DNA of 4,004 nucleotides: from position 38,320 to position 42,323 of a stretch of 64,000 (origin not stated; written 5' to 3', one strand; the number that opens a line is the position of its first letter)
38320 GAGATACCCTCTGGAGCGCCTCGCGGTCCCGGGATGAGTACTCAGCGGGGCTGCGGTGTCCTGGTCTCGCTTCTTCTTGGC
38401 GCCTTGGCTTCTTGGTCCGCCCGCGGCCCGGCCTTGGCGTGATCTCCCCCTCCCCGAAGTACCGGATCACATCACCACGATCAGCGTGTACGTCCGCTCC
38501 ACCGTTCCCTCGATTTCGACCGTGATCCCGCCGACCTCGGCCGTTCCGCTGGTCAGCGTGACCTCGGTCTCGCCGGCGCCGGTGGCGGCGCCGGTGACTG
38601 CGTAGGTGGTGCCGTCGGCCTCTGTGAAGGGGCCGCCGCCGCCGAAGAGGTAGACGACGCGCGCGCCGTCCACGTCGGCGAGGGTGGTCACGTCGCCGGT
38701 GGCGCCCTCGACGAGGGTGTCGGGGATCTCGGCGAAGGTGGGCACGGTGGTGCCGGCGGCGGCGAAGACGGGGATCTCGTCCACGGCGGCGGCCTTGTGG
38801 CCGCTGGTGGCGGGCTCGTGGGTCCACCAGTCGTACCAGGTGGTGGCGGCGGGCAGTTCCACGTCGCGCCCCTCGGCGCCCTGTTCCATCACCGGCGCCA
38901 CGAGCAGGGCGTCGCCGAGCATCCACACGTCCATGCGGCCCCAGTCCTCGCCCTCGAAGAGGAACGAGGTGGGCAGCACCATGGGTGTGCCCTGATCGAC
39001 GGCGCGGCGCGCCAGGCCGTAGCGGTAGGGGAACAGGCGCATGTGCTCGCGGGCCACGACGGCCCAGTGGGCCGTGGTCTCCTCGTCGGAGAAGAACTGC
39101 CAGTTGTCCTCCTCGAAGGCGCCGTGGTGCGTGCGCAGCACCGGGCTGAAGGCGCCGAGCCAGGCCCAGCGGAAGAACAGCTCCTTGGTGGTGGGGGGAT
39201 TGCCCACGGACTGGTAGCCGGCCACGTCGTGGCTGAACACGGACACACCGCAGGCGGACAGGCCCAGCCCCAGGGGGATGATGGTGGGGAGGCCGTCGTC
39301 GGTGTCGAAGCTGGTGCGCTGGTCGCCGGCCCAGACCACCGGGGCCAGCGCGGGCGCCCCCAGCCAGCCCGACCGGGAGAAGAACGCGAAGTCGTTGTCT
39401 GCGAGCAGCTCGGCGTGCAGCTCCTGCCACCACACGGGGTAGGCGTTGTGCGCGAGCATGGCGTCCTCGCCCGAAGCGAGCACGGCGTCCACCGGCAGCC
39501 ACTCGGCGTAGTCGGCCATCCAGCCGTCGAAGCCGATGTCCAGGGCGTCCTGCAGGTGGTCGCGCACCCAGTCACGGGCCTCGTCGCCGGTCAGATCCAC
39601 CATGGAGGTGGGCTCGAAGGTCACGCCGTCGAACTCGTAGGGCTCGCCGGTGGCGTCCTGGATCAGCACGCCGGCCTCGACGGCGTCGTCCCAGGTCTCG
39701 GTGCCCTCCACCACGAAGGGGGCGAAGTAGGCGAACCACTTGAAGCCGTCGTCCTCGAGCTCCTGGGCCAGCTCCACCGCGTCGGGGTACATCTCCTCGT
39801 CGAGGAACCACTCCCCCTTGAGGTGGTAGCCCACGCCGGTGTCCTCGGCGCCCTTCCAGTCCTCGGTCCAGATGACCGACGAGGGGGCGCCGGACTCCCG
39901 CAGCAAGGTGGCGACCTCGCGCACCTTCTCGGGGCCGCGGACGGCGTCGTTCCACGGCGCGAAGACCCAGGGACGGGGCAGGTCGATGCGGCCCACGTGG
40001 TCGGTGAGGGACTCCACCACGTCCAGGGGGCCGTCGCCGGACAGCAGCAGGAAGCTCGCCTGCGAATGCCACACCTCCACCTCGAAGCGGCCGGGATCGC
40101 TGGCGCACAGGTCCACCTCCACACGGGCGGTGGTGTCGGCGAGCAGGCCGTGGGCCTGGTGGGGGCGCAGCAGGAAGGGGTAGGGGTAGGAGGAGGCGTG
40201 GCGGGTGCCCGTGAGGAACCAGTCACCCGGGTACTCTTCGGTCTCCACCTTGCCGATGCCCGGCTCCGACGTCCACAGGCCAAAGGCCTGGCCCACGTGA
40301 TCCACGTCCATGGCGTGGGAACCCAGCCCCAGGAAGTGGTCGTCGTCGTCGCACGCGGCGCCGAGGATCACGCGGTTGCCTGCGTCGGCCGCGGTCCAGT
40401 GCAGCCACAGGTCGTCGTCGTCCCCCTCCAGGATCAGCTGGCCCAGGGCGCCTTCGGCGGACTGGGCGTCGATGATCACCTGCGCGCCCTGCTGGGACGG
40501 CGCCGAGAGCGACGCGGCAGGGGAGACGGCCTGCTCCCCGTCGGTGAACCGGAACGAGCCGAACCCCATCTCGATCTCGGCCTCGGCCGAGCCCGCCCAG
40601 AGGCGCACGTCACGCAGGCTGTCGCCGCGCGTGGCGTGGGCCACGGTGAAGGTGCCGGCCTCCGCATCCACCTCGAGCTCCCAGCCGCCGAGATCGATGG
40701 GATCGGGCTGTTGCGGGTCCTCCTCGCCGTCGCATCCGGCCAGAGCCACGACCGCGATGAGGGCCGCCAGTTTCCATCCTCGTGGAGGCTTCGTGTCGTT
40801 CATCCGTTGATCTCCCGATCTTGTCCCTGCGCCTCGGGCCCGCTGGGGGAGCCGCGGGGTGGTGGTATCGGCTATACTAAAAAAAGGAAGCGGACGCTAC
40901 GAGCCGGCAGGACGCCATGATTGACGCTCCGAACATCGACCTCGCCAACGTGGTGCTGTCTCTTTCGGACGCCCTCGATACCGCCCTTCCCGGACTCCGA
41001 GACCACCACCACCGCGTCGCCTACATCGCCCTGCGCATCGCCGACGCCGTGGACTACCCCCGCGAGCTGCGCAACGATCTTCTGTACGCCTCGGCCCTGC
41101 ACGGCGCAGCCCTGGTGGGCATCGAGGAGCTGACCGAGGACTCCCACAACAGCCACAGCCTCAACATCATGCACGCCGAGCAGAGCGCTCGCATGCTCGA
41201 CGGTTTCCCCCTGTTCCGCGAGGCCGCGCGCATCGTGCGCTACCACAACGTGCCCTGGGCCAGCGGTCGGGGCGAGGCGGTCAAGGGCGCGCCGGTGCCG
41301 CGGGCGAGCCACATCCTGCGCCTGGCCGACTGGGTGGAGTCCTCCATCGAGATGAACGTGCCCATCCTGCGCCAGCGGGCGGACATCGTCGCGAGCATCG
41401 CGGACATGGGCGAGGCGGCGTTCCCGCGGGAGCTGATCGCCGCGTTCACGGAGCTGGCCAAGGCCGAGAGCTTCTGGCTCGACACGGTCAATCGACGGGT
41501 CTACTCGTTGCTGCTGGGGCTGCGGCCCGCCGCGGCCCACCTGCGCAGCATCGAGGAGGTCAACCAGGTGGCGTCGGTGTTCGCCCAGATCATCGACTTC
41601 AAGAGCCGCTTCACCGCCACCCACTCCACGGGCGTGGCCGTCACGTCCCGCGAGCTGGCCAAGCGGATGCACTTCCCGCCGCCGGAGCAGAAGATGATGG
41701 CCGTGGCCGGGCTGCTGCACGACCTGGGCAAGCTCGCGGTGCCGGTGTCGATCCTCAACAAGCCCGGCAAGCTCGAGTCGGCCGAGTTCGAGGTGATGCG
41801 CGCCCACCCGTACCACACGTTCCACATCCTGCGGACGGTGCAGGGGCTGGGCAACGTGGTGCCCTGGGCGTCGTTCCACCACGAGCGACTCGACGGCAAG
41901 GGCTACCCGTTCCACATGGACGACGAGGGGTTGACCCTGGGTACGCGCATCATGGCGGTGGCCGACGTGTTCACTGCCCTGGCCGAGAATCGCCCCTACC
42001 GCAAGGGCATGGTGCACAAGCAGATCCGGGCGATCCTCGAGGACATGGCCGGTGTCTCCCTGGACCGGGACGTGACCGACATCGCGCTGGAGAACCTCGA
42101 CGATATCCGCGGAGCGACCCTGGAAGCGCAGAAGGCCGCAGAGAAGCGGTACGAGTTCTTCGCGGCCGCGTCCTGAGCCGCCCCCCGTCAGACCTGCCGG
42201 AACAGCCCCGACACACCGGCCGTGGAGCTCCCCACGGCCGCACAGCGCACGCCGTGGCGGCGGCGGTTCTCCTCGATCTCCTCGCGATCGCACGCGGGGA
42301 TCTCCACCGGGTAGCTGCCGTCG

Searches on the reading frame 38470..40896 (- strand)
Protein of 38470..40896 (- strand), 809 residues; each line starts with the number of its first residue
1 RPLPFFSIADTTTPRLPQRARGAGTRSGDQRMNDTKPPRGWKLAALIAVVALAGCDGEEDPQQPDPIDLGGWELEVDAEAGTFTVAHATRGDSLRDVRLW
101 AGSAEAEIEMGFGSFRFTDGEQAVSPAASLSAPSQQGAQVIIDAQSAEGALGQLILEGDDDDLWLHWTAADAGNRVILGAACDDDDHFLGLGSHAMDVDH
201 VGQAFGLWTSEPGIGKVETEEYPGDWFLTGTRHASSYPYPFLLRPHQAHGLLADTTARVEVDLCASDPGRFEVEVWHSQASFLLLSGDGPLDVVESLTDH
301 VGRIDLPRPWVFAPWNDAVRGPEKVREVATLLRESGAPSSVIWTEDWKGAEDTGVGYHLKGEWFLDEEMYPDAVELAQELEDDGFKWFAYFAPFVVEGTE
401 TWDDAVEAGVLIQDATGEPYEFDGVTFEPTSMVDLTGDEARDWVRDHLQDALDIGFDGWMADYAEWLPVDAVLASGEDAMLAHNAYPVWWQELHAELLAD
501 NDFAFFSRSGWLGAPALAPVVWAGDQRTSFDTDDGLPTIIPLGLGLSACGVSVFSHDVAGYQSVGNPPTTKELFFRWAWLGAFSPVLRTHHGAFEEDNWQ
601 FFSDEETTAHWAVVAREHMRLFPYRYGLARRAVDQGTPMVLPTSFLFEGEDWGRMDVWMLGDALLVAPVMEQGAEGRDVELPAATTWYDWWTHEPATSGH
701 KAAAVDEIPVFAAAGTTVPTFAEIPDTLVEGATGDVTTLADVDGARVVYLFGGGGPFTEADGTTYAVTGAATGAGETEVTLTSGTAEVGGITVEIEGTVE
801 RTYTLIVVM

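Call 87: search_protein_families(library=pfam, proteins=[window:38470-40896:-], max_evalue=0.0001)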
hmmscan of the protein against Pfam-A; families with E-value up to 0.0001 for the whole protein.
window:38470-40896:- (809 aa): 2 families
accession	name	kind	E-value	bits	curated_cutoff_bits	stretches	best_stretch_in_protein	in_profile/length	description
PF01055.32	Glyco_hydro_31_2nd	-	1.1e-43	150.3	23.5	1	306-627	3-327/328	Glycosyl hydrolases family 31 TIM-barrel domain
PF21365.3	Glyco_hydro_31_3rd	-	7.3e-16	58.9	24.4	1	636-716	1-85/87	Glycosyl hydrolase family 31 C-terminal domain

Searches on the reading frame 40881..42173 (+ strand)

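Call 87: search_protein_families(library=pfam, proteins=[window:40881-42173:+], max_evalue=0.0001)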
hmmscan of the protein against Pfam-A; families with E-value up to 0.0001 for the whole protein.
window:40881-42173:+ (431 aa): 3 families
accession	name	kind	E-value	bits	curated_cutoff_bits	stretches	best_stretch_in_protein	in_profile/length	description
PF13487.12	HD_5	-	3.1e-40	138.2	27.2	1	233-398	2-170/170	HD domain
PF01966.28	HD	-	7.2e-23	81.5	22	2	246-366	2-115/116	HD domain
PF08668.18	HDOD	-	8.6e-08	32.3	22.9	1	242-288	92-136/196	HDOD domain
